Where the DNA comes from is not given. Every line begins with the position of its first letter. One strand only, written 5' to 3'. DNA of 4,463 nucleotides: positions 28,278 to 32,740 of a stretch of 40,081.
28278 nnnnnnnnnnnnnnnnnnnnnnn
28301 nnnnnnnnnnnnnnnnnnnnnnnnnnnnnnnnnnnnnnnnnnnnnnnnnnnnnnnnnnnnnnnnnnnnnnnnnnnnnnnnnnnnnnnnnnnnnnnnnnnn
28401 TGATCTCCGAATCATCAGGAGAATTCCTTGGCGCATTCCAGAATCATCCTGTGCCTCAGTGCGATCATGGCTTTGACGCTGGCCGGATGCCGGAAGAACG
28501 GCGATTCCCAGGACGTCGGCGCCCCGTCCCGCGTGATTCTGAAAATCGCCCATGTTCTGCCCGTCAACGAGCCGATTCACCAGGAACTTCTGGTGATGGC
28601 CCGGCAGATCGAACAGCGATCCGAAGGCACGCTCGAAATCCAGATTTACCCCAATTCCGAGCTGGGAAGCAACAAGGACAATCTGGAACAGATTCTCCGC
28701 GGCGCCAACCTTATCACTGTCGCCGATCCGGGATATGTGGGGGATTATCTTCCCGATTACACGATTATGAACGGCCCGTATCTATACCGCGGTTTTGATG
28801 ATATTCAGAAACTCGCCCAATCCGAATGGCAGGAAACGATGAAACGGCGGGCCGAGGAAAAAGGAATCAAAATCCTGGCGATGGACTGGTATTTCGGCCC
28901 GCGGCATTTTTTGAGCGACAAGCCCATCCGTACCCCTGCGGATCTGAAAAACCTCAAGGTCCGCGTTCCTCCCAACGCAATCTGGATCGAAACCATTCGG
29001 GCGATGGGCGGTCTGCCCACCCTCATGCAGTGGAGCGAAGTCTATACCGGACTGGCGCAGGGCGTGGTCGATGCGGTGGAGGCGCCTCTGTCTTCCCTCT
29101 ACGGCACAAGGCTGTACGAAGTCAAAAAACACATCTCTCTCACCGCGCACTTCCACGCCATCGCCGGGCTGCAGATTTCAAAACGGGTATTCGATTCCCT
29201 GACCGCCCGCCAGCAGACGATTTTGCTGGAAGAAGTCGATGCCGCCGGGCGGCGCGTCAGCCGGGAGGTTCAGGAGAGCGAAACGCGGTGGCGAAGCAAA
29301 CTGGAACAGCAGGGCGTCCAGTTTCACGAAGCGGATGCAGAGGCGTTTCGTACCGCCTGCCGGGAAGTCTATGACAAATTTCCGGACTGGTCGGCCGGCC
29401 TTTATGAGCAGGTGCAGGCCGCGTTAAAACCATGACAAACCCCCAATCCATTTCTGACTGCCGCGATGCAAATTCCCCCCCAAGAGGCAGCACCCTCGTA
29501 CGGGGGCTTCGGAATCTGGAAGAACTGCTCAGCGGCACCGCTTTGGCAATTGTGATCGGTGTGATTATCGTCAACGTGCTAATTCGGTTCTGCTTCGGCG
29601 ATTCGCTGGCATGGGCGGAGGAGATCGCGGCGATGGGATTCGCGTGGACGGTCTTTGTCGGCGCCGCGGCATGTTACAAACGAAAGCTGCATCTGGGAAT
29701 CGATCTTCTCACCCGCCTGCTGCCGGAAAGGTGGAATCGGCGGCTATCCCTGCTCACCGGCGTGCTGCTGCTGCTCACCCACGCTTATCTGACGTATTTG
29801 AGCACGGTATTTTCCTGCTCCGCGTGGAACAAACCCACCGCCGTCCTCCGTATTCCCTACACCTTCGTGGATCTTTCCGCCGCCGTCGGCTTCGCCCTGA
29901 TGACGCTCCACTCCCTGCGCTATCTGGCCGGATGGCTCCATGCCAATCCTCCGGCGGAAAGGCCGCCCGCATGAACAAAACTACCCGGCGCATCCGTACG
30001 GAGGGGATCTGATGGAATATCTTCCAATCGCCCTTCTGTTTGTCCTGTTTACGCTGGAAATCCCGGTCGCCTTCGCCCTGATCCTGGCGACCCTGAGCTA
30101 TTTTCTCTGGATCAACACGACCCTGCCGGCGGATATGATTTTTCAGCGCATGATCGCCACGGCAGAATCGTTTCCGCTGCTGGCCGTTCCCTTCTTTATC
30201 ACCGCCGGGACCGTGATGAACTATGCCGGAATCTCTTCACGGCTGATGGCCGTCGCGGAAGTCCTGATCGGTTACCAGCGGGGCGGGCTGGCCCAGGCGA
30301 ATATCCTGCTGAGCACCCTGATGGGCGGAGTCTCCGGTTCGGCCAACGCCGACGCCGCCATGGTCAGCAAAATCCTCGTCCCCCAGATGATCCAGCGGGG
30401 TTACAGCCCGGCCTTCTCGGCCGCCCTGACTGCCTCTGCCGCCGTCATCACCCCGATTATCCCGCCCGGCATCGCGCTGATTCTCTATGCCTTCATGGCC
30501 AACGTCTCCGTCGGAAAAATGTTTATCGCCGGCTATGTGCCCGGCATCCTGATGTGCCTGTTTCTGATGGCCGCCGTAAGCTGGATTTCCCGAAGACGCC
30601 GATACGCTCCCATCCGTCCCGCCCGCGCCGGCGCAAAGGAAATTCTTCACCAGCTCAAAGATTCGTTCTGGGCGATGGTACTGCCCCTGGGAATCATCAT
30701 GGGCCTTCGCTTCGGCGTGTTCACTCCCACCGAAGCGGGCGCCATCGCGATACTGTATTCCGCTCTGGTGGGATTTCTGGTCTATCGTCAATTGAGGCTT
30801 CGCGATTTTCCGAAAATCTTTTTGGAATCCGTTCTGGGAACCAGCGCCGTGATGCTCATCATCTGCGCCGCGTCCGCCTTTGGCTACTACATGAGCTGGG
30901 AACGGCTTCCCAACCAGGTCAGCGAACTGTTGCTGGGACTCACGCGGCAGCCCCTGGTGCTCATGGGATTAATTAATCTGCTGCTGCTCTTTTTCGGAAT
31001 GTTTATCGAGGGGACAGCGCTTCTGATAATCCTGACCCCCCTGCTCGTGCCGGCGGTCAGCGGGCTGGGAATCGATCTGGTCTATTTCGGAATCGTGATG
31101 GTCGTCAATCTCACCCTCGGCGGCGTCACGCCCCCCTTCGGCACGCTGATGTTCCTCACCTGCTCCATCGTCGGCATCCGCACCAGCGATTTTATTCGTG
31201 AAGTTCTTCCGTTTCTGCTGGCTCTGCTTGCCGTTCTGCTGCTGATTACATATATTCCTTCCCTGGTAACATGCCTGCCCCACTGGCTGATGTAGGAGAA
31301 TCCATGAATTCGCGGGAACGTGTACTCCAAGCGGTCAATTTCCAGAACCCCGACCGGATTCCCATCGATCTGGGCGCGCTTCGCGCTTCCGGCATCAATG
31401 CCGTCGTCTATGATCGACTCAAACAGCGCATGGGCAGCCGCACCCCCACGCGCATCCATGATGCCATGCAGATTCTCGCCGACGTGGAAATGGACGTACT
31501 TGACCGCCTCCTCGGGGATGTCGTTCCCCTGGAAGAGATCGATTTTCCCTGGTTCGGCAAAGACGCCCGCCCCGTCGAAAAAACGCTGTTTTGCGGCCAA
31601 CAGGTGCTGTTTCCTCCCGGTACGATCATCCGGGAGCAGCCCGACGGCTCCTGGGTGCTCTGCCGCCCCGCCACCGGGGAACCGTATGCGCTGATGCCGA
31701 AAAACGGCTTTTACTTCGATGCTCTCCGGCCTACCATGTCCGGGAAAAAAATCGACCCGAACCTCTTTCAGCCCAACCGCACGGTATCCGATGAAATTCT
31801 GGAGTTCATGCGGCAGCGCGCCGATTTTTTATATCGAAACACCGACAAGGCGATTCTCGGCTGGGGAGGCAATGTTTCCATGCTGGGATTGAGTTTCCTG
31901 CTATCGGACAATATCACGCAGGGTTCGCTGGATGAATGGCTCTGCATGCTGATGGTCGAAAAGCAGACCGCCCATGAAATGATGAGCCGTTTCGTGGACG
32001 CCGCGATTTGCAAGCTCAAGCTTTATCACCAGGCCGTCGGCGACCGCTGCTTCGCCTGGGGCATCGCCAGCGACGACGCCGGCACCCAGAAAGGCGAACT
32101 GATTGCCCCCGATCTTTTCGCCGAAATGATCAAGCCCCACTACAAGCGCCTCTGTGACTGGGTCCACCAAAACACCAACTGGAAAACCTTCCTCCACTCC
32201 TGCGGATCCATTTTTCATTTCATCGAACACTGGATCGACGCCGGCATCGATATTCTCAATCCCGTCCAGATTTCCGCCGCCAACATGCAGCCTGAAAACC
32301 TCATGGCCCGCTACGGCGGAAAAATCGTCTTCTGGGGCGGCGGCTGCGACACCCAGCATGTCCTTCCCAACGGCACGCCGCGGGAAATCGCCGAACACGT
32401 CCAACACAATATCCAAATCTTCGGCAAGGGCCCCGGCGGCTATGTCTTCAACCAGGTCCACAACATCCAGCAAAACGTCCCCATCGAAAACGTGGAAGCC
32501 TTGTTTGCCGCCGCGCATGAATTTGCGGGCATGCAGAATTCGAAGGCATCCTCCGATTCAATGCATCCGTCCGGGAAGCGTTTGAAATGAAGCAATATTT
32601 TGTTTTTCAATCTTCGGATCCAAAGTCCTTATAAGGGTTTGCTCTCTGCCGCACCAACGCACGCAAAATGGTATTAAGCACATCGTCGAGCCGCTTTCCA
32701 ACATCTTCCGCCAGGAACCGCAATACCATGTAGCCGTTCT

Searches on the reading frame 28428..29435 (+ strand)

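Call 9: search_protein_families(library=pfam, proteins=[window:28428-29435:+], max_evalue=0.001)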
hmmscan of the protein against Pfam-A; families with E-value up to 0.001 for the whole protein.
window:28428-29435:+ (335 aa): 1 family
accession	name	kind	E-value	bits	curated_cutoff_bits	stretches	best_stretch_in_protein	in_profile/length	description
PF03480.18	DctP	-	1.1e-74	251.7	23.4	1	40-318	1-283/286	Bacterial extracellular solute-binding protein, family 7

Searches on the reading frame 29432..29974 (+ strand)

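Call 85: search_protein_families(library=pfam, proteins=[window:29432-29974:+], max_evalue=0.001)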
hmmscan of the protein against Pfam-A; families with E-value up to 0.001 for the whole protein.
window:29432-29974:+ (180 aa): 1 family
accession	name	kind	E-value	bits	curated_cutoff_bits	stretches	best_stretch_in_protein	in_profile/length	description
PF04290.18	DctQ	-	1.1e-28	100.2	28.3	1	42-167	2-128/132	Tripartite ATP-independent periplasmic transporters, DctQ component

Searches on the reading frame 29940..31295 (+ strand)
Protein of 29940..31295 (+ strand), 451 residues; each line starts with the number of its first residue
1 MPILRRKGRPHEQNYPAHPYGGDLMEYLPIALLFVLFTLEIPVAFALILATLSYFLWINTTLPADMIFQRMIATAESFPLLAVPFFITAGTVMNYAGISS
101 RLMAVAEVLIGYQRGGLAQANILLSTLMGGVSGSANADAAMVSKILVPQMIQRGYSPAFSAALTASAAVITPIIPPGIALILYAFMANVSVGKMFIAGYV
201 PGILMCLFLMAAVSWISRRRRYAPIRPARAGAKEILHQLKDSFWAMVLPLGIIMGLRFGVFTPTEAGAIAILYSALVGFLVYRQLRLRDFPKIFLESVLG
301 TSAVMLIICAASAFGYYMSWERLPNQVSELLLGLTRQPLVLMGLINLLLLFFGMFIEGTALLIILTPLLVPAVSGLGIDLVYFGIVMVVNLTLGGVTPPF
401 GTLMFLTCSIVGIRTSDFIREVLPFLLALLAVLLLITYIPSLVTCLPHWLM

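Call 53: search_protein_families(library=pfam, proteins=[window:29940-31295:+], max_evalue=0.001)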
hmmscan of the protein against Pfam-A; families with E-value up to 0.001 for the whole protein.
window:29940-31295:+ (451 aa): 1 family
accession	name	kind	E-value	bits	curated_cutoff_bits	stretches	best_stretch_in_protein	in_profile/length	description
PF06808.19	DctM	-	5.4e-108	361.9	23.8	1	31-441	2-412/413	Tripartite ATP-independent periplasmic transporter, DctM component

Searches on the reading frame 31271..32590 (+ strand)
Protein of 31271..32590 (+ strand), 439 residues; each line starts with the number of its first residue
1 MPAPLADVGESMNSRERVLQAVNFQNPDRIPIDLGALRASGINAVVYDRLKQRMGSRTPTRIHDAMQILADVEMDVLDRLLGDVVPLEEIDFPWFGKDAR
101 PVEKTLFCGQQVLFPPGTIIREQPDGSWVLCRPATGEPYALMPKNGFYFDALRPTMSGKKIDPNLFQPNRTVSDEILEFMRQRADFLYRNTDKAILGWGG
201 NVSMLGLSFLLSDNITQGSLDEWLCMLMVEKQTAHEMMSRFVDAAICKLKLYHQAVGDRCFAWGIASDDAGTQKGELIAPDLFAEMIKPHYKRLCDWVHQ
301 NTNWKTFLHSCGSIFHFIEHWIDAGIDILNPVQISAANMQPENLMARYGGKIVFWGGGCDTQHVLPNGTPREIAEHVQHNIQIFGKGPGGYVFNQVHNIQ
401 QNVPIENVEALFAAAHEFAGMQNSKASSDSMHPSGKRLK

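Call 53: search_protein_families(library=pfam, proteins=[window:31271-32590:+], max_evalue=0.001)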
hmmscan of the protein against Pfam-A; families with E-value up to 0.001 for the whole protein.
window:31271-32590:+ (439 aa): 1 family
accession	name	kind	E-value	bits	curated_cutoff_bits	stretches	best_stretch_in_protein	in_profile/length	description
PF01208.23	URO-D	-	1e-20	74.5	23.9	1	220-418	162-346/346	Uroporphyrinogen decarboxylase (URO-D)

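Call 59: search_solved_structures(query=window:31271-32590:+, max_evalue=0.01, show_alignments=1)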
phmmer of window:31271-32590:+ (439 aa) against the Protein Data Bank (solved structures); distinct sequences matched with E-value up to 0.01: 0.

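Call 69: search_protein_families(library=ncbifam, proteins=[window:31271-32590:+], max_evalue=1e-10)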
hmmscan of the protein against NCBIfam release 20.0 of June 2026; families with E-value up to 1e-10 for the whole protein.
window:31271-32590:+ (439 aa): 1 family
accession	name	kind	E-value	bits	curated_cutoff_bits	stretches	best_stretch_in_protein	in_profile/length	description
NF004889.0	PRK06252.1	subfamily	6e-11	41.9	244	0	221-419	159-337/340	methylcobalamin:coenzyme M methyltransferase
